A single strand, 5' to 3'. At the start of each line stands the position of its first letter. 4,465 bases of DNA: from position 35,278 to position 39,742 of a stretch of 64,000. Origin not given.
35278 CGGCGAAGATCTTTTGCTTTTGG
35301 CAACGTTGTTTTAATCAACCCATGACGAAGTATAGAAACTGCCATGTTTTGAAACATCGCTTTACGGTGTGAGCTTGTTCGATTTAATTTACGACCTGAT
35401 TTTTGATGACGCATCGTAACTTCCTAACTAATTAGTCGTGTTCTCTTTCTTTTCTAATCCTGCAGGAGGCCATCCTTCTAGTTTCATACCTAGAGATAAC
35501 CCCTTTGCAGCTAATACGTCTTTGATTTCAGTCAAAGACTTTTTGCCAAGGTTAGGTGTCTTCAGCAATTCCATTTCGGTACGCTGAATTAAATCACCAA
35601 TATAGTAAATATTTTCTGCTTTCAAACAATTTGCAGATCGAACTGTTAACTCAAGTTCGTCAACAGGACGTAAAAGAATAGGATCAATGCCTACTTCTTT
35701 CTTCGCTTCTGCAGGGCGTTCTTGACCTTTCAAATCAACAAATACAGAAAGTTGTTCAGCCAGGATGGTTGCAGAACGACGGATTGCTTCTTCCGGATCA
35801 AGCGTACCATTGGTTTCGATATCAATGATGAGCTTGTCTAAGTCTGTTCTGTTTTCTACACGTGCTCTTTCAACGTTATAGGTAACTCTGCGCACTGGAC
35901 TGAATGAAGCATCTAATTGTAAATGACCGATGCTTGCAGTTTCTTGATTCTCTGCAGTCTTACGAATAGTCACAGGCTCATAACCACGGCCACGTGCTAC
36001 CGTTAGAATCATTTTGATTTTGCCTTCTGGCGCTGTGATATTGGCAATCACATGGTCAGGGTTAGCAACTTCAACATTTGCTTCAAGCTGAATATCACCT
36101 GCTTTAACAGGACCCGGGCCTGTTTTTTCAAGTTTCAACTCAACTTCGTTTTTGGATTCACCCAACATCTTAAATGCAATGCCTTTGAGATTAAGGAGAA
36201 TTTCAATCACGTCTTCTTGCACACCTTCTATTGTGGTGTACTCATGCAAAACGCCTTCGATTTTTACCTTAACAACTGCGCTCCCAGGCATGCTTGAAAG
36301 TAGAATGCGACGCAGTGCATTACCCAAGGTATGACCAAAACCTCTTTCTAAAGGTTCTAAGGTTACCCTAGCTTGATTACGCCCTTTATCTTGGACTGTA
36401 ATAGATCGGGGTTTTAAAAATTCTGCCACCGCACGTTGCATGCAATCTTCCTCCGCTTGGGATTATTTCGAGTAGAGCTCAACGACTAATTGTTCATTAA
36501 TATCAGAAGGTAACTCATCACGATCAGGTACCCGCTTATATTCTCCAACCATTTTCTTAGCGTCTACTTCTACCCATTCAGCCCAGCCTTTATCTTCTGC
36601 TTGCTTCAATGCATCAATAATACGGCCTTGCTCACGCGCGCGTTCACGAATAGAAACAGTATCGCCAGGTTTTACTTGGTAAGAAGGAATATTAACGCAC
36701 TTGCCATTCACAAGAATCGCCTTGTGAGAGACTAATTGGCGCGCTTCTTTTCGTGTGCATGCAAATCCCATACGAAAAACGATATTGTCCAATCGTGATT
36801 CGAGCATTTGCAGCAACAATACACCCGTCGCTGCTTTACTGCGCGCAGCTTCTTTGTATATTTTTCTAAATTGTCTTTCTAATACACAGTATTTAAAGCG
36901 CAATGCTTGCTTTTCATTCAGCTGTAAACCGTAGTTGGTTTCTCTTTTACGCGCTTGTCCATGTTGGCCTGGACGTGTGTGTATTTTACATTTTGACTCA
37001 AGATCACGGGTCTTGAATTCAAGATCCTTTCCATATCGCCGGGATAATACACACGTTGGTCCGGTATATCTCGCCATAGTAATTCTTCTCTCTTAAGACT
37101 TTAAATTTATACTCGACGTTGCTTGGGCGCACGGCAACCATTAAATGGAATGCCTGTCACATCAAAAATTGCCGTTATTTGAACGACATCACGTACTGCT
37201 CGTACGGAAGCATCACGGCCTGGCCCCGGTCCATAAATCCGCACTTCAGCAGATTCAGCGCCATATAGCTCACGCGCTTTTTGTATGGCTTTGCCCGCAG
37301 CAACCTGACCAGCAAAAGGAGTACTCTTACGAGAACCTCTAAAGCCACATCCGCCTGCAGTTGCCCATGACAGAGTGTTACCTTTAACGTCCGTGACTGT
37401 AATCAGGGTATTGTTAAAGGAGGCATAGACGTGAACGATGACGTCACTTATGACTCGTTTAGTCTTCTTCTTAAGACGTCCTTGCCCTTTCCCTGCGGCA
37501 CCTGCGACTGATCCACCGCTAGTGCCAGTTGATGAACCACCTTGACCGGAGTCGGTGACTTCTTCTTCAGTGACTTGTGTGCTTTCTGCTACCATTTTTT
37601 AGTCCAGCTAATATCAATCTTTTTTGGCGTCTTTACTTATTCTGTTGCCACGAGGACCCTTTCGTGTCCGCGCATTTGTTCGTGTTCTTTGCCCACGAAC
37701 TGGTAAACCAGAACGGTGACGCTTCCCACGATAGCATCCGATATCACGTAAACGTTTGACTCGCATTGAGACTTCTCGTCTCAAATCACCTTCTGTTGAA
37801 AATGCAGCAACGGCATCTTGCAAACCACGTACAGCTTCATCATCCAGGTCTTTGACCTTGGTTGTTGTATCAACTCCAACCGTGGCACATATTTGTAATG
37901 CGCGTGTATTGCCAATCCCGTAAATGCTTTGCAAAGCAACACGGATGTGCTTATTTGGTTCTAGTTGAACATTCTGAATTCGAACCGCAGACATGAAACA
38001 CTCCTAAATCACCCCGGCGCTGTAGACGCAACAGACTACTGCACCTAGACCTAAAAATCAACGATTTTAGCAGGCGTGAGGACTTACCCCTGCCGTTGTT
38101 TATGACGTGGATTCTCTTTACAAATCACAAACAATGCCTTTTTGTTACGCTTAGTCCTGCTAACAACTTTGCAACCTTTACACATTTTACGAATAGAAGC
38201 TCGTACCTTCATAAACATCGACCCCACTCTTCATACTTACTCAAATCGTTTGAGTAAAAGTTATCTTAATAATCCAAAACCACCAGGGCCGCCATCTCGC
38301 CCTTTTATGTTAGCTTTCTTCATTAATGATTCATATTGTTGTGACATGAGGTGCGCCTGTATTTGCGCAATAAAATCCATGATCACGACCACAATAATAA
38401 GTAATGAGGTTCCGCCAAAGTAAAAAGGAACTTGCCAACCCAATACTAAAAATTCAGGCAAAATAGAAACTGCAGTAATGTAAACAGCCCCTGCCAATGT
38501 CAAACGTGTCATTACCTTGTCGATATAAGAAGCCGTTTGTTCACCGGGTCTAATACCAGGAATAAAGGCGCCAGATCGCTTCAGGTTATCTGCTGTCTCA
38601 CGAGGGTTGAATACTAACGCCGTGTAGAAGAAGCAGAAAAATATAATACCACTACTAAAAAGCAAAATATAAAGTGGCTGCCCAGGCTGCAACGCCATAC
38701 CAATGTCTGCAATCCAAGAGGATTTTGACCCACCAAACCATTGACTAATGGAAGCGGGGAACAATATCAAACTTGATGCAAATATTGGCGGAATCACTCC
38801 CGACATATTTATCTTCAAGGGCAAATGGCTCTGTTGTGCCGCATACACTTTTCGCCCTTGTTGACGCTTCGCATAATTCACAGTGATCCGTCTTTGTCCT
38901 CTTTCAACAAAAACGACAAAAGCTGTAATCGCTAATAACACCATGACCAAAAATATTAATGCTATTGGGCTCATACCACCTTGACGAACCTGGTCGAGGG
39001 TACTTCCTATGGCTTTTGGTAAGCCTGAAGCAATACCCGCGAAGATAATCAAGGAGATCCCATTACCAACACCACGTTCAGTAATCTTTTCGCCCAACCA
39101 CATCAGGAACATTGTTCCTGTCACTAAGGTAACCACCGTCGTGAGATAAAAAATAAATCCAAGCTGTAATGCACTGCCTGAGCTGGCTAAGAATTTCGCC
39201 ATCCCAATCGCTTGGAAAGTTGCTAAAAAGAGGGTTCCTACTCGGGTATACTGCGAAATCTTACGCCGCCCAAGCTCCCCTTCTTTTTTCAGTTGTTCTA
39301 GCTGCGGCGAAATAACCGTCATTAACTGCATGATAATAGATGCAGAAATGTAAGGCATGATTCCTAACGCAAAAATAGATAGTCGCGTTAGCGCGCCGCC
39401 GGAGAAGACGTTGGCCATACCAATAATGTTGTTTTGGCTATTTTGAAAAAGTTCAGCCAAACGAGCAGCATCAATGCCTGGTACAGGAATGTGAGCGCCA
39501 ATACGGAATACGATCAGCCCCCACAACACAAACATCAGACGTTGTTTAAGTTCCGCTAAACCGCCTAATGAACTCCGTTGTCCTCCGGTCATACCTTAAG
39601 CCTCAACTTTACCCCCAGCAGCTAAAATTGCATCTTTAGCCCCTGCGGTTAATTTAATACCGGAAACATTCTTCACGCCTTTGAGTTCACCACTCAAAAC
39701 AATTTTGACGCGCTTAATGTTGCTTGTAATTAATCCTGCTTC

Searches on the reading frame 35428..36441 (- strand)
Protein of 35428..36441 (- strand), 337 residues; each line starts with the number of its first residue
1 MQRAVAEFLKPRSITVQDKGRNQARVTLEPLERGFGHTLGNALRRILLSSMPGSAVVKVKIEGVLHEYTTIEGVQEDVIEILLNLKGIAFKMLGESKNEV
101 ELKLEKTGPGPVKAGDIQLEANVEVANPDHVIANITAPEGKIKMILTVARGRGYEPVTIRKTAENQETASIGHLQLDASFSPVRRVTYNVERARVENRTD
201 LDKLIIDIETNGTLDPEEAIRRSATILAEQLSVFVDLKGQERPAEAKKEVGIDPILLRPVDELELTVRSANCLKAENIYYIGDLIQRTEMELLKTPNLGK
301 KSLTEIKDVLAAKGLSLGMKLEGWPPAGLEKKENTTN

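Call 94: search_protein_families(library=pfam, proteins=[L009:10131-10403:+], max_evalue=0.1)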
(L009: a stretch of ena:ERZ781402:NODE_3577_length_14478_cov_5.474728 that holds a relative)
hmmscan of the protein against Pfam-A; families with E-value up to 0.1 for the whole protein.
L009:10131-10403:+ (90 aa): 2 families
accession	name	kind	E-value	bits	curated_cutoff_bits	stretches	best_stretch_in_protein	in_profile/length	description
PF17508.7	MccV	-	0.019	16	27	1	1-49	1-47/104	Microcin V bacteriocin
PF11981.13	DUF3482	-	0.046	13.6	29.2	1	29-53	172-196/293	Domain of unknown function (DUF3482)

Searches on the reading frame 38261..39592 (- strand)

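Call 94: search_protein_families(library=pfam, proteins=[L009:10131-10403:+], max_evalue=0.1)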
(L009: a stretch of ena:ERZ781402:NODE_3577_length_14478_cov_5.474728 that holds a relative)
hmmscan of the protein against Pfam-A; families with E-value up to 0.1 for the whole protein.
L009:10131-10403:+ (90 aa): 2 families
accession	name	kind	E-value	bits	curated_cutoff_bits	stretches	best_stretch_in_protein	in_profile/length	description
PF17508.7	MccV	-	0.019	16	27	1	1-49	1-47/104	Microcin V bacteriocin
PF11981.13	DUF3482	-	0.046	13.6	29.2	1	29-53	172-196/293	Domain of unknown function (DUF3482)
